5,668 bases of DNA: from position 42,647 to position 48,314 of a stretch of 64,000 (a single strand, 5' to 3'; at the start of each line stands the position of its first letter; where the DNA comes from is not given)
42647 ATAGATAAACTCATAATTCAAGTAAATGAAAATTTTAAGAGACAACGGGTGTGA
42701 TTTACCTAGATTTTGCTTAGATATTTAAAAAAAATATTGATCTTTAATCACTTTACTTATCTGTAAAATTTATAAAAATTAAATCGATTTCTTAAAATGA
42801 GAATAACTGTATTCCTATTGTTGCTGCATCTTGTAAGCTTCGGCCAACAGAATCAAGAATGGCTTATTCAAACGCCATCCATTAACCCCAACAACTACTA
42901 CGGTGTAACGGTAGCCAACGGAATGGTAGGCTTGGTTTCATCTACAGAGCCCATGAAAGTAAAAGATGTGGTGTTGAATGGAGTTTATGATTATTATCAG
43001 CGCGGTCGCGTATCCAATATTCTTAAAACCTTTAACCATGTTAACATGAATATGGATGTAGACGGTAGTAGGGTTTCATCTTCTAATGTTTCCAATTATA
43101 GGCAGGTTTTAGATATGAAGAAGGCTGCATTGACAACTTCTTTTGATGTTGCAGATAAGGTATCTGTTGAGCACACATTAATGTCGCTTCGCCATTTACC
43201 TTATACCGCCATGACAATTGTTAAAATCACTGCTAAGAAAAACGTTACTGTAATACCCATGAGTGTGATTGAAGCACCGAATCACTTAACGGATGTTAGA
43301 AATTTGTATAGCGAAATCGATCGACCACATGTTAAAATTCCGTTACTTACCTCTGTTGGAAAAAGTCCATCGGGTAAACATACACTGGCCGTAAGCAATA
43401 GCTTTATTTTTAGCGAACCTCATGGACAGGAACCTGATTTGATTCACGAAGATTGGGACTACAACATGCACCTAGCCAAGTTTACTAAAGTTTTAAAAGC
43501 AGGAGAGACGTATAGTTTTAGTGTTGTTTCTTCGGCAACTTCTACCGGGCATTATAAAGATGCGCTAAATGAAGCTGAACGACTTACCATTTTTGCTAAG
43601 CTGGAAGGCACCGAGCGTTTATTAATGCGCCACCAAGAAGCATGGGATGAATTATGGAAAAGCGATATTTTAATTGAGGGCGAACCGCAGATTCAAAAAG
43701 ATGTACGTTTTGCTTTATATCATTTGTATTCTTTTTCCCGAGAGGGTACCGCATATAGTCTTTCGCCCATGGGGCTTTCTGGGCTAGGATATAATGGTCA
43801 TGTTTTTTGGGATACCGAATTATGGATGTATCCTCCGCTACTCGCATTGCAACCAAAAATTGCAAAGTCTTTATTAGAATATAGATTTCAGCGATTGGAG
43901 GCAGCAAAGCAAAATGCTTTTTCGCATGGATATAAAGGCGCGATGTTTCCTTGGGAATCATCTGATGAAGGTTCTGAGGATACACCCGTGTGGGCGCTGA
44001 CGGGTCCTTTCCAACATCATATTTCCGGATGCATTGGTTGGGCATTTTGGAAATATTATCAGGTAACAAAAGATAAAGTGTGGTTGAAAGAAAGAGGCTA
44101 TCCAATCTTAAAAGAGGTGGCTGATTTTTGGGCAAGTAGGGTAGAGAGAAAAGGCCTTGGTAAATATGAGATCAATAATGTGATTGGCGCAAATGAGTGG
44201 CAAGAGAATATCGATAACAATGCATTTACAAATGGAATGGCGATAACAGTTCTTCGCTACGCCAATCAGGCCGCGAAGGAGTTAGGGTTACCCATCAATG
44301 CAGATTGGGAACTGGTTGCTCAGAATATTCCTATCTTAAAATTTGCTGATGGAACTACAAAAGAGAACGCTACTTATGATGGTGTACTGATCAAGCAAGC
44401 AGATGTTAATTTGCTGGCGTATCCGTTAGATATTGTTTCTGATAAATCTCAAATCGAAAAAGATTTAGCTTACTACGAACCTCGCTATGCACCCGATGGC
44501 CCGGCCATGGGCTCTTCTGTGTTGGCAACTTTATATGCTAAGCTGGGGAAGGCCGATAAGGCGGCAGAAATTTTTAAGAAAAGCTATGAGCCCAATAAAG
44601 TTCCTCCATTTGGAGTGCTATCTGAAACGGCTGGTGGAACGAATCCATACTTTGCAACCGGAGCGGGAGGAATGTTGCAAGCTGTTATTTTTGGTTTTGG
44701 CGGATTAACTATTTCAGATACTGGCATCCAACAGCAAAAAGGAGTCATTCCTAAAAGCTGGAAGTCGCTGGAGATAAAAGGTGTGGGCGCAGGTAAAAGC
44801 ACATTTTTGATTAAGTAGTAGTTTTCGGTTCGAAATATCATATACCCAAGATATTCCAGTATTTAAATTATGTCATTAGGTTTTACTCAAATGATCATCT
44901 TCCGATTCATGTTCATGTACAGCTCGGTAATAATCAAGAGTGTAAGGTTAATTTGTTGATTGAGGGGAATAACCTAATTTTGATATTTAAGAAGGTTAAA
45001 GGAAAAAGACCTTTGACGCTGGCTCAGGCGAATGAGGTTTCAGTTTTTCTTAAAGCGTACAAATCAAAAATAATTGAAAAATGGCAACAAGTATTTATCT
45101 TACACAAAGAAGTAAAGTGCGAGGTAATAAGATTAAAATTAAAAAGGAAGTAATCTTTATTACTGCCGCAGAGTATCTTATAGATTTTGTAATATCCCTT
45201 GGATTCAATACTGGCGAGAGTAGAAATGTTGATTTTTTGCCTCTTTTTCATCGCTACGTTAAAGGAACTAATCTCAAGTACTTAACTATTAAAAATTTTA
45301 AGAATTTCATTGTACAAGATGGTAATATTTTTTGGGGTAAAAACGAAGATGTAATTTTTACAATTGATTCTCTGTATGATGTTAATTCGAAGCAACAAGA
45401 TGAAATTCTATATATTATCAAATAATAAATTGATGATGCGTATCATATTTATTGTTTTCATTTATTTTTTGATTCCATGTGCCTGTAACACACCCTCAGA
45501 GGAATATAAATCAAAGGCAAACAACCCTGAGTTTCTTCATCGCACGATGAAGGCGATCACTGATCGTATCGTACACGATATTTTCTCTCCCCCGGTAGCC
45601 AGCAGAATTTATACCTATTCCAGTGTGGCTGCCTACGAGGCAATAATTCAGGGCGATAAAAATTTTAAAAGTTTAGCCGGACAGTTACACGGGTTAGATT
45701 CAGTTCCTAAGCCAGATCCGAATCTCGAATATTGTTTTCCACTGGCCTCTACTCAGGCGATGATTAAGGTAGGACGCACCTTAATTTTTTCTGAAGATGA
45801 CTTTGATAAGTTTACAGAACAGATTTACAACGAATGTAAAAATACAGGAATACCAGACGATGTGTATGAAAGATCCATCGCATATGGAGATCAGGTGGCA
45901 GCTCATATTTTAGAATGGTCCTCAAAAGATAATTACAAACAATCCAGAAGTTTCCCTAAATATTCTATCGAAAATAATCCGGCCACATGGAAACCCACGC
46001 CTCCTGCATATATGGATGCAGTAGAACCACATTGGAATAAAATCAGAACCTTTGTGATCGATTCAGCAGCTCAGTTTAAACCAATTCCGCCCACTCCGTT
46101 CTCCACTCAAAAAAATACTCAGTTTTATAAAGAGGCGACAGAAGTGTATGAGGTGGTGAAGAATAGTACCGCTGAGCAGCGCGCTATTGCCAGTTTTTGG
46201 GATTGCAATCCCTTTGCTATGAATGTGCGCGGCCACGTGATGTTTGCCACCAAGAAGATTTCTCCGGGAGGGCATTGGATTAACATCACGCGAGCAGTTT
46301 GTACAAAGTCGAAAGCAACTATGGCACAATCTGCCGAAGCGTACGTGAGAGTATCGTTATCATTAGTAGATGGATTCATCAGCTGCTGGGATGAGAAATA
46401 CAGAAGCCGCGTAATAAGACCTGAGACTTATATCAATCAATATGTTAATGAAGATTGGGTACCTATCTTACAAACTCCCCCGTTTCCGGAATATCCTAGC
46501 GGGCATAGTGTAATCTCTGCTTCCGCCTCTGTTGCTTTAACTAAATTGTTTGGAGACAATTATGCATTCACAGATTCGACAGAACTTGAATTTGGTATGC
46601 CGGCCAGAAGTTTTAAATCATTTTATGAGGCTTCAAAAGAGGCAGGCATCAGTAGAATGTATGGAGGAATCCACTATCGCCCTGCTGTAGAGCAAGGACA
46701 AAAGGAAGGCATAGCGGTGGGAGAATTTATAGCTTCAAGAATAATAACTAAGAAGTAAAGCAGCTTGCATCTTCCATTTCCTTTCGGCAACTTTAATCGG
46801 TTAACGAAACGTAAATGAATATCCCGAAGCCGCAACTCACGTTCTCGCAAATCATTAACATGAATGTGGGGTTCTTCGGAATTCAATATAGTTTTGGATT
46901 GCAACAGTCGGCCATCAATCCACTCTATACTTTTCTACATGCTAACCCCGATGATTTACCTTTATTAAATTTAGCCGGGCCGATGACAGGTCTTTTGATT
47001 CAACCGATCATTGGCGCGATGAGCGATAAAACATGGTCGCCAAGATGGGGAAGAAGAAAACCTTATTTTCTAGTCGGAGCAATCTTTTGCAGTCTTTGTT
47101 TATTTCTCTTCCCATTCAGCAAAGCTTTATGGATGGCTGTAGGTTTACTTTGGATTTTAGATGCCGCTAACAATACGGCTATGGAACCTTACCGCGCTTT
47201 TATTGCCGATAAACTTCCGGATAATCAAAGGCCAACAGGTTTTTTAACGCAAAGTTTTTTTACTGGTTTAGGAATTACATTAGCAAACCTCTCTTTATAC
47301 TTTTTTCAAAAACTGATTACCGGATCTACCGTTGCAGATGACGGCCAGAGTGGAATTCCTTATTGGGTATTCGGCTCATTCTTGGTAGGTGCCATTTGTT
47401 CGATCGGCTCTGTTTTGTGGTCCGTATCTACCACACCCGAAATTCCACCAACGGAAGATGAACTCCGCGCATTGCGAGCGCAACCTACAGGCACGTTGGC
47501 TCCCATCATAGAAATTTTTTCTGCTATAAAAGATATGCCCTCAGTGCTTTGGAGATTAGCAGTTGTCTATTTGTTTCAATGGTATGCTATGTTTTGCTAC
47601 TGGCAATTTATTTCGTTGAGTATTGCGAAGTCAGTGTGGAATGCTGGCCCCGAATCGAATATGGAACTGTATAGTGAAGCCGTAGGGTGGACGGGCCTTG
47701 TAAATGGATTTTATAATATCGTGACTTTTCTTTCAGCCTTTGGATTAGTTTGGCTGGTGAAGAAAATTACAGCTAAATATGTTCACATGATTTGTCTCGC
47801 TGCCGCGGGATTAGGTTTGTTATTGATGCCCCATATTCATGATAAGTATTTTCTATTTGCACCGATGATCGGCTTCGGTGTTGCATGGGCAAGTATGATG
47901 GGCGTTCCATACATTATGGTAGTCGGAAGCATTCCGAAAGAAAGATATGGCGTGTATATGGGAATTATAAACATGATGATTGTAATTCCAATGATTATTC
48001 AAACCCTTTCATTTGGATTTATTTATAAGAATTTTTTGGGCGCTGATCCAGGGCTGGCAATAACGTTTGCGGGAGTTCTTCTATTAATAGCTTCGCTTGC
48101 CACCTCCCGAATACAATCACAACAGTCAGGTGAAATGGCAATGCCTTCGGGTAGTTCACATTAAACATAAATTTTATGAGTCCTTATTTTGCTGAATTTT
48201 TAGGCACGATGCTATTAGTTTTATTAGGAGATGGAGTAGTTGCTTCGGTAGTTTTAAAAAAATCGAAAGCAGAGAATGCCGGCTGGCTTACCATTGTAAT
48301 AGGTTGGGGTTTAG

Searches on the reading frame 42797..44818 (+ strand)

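Call 4: search_protein_families(library=pfam, proteins=[window:42797-44818:+])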
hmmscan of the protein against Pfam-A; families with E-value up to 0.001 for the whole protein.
window:42797-44818:+ (673 aa): 3 families
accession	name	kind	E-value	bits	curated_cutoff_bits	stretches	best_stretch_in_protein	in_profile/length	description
PF03632.21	Glyco_hydro_65m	-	3.9e-69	233.8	27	2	304-498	1-207/371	Glycosyl hydrolase family 65 central catalytic domain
PF03636.21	Glyco_hydro_65N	-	2.1e-10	41.1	26.6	1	38-241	18-223/233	Glycosyl hydrolase family 65, N-terminal domain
PF22124.2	Glyco_hydro_95_cat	-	1.7e-06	27.7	27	1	416-457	174-216/408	Glycosyl hydrolase family 95 catalytic domain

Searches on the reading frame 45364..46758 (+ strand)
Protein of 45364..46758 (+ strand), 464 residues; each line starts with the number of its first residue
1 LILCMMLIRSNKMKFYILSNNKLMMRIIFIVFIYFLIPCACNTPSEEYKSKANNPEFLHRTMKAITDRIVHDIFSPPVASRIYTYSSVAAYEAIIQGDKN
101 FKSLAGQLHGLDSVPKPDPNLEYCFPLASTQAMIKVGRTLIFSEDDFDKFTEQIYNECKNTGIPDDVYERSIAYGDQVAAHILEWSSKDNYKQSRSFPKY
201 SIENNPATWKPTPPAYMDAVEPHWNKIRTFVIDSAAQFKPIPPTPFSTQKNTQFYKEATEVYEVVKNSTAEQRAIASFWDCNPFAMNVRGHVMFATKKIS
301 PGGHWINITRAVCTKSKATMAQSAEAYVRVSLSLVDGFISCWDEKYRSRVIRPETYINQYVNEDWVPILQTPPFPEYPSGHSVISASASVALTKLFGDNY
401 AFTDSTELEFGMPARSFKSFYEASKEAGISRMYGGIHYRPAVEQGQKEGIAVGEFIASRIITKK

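Call 74: search_protein_families(library=pfam, proteins=[window:45364-46758:+], max_evalue=0.00001)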
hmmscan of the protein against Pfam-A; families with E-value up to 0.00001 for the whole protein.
window:45364-46758:+ (464 aa): 1 family
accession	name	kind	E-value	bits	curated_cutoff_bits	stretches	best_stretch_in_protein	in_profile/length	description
PF01569.27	PAP2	-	1.8e-07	31.4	27.2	1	345-443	20-108/130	PAP2 superfamily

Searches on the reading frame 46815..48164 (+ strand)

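Call 74: search_protein_families(library=pfam, proteins=[window:46815-48164:+], max_evalue=0.00001)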
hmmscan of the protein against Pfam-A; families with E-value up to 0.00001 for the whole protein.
window:46815-48164:+ (449 aa): 2 families
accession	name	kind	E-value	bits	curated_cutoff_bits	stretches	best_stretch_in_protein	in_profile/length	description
PF07690.21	MFS_1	-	9.1e-23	81.2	33.4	1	19-395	4-345/347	Major Facilitator Superfamily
PF13347.12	MFS_2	-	1.8e-10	40.4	27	1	60-410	47-386/427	MFS/sugar transport protein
